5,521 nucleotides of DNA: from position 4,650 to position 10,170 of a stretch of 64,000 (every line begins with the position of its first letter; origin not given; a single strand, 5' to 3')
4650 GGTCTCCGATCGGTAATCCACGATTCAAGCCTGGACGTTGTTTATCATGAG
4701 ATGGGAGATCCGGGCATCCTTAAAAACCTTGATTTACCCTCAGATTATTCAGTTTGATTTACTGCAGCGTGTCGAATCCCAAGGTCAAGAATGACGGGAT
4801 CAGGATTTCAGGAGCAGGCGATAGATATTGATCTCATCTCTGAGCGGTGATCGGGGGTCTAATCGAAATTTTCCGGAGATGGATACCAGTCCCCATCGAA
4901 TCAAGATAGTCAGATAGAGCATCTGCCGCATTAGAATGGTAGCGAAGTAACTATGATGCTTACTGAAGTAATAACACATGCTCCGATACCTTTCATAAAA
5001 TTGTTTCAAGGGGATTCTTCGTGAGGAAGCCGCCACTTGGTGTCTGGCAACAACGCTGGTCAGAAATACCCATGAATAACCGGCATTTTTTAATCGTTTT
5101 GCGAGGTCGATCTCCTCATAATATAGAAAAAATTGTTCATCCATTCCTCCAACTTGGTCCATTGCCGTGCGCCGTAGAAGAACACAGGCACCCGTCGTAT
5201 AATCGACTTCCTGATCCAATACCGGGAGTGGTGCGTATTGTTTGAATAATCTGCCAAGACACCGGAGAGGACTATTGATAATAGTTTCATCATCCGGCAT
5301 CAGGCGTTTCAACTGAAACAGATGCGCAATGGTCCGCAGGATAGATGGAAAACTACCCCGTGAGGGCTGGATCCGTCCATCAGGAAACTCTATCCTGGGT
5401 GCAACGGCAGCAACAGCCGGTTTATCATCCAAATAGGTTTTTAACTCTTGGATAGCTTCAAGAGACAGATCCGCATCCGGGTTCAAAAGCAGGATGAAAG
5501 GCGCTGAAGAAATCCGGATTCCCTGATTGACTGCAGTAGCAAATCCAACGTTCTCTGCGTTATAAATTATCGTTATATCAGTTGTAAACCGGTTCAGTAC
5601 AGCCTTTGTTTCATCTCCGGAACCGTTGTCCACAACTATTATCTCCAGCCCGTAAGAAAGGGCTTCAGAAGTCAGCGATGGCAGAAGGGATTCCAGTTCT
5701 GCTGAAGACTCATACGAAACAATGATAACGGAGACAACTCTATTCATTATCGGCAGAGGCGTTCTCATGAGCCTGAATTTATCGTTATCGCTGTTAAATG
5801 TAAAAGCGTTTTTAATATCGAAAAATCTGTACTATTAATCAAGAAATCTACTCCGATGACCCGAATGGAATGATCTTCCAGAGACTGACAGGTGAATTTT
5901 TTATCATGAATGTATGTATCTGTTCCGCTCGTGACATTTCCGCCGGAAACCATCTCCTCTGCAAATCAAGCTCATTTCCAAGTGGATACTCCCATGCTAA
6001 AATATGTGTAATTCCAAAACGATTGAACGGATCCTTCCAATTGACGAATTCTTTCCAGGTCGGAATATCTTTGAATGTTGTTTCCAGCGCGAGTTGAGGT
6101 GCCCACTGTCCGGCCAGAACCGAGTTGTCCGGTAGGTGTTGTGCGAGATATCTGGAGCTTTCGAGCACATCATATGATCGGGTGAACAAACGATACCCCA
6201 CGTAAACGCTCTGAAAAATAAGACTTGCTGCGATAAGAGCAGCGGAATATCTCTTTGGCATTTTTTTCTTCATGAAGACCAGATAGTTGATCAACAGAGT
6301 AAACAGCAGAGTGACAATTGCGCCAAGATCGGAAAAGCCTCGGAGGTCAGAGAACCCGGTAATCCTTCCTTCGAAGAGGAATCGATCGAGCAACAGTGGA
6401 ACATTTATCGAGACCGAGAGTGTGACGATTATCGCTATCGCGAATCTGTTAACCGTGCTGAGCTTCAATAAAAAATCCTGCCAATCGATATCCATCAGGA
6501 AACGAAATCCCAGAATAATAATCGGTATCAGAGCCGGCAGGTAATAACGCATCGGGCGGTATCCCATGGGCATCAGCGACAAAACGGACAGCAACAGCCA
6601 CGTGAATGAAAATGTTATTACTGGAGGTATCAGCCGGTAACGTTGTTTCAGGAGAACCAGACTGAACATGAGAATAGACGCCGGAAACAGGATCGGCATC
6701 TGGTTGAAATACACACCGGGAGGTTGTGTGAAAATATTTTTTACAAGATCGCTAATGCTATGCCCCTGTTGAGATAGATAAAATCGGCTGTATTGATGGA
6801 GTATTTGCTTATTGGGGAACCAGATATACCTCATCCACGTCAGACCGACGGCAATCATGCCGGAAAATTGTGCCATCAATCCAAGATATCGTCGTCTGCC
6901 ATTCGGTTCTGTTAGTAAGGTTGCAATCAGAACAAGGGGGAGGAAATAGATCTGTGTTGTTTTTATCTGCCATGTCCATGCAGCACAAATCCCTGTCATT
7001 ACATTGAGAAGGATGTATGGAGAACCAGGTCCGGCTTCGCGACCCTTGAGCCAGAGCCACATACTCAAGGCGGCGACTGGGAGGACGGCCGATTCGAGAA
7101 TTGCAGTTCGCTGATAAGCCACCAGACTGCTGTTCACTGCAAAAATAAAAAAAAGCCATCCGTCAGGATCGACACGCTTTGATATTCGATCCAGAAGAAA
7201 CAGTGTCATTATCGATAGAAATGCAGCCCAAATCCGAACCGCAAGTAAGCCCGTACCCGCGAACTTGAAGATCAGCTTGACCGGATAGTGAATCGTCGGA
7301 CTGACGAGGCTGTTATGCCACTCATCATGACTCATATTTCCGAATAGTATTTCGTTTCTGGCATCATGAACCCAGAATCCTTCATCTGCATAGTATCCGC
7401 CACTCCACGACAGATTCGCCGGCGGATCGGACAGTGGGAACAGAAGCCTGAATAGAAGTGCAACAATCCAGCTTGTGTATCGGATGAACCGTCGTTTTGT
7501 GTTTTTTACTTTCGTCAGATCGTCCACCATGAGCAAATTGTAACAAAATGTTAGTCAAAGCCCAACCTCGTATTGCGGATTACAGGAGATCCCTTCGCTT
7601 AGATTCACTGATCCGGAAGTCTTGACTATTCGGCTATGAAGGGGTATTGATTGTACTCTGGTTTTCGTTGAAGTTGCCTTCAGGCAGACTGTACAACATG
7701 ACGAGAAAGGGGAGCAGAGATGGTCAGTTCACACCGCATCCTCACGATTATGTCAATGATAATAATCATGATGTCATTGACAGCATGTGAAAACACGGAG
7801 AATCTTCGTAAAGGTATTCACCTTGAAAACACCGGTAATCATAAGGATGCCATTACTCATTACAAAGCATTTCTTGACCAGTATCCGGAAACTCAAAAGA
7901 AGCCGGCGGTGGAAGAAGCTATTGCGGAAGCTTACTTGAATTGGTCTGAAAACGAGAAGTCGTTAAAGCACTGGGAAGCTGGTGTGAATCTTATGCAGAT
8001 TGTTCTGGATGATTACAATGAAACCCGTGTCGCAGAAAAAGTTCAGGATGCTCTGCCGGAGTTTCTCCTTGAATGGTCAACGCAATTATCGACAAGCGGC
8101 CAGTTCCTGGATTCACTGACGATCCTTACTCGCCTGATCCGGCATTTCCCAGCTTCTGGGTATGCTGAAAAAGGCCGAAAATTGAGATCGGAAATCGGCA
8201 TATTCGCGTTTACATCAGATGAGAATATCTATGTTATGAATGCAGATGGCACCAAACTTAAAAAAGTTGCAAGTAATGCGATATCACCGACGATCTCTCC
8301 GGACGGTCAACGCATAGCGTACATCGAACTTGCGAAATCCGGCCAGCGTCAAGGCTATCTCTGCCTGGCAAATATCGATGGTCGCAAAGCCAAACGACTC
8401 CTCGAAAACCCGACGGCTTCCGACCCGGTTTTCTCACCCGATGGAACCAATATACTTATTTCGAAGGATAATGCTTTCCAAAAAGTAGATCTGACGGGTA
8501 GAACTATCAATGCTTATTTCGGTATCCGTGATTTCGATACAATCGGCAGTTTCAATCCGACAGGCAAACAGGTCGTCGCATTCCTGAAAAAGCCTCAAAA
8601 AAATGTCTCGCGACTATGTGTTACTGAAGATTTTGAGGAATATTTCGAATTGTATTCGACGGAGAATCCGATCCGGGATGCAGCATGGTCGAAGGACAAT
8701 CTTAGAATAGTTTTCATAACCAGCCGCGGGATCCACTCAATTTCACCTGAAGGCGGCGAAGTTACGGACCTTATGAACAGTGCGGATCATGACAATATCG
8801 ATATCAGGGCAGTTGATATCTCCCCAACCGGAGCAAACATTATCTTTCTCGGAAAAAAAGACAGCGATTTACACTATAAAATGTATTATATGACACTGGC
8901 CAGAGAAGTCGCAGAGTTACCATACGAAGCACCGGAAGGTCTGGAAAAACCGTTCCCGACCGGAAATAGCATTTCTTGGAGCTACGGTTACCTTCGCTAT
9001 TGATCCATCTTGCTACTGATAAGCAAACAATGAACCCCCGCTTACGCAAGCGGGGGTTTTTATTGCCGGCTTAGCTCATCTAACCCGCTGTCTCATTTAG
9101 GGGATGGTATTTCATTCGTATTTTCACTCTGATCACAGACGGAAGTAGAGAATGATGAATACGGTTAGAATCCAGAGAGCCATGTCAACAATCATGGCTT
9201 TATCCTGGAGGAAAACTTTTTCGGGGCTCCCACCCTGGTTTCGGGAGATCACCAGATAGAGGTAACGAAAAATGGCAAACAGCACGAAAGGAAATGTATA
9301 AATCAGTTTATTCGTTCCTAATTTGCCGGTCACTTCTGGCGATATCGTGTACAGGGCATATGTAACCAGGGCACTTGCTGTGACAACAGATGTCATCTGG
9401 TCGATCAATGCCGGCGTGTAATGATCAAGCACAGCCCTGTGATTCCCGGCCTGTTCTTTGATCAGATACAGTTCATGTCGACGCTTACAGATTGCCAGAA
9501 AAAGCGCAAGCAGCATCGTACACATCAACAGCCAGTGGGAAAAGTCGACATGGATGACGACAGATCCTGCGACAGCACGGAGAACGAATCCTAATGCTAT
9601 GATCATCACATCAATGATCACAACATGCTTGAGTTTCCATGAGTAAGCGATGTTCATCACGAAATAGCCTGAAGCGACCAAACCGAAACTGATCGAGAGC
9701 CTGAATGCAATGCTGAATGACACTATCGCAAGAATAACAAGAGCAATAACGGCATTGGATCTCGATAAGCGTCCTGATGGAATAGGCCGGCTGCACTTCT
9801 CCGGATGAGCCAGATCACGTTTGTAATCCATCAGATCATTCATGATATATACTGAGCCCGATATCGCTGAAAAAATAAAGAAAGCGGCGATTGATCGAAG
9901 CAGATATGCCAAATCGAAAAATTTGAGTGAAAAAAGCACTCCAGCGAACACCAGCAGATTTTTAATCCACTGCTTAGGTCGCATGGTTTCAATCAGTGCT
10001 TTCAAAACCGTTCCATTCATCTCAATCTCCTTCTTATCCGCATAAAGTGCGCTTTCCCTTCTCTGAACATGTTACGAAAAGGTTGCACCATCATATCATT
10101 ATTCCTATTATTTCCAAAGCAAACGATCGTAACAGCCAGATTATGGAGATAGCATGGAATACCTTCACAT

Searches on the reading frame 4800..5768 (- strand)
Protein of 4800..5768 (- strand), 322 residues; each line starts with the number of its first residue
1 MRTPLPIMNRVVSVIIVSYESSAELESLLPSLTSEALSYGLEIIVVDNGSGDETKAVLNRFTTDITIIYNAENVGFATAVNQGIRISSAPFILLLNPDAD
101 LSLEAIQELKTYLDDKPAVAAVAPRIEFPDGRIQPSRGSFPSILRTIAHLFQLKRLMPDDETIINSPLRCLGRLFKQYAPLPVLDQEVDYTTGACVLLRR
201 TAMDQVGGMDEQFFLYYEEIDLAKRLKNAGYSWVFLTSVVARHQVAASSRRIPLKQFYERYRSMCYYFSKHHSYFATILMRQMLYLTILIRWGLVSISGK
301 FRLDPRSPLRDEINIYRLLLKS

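Call 81: search_protein_families(library=pfam, proteins=[window:4800-5768:-], max_evalue=0.00001)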
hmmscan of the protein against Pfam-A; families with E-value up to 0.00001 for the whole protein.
window:4800-5768:- (322 aa): 3 families
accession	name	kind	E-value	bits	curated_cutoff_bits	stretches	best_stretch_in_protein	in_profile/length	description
PF00535.33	Glycos_transf_2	-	2e-21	77.1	23.3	1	13-158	1-132/168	Glycosyl transferase family 2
PF13641.12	Glyco_tranf_2_3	-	3.9e-12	47.1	27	1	12-248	3-216/230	Glycosyltransferase like family 2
PF10111.15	Glyco_tranf_2_2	-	5.9e-06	26.4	27.3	0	193-233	165-206/276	Glycosyltransferase like family 2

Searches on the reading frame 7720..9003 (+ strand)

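Call 81: search_protein_families(library=pfam, proteins=[window:7720-9003:+], max_evalue=0.00001)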
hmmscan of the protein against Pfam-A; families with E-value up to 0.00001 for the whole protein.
window:7720-9003:+ (427 aa): 1 family
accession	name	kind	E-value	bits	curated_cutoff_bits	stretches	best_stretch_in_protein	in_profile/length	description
PF07676.18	PD40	-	3.2e-09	36.9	20.9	0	186-201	10-25/38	WD40-like Beta Propeller Repeat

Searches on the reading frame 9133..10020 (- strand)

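Call 81: search_protein_families(library=pfam, proteins=[window:9133-10020:-], max_evalue=0.00001)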
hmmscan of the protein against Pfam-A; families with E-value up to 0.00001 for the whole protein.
window:9133-10020:- (295 aa): 1 family
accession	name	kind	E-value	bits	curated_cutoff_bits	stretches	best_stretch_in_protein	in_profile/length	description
PF01040.23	UbiA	-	2.7e-23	83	34.2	1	26-265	7-240/250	UbiA prenyltransferase family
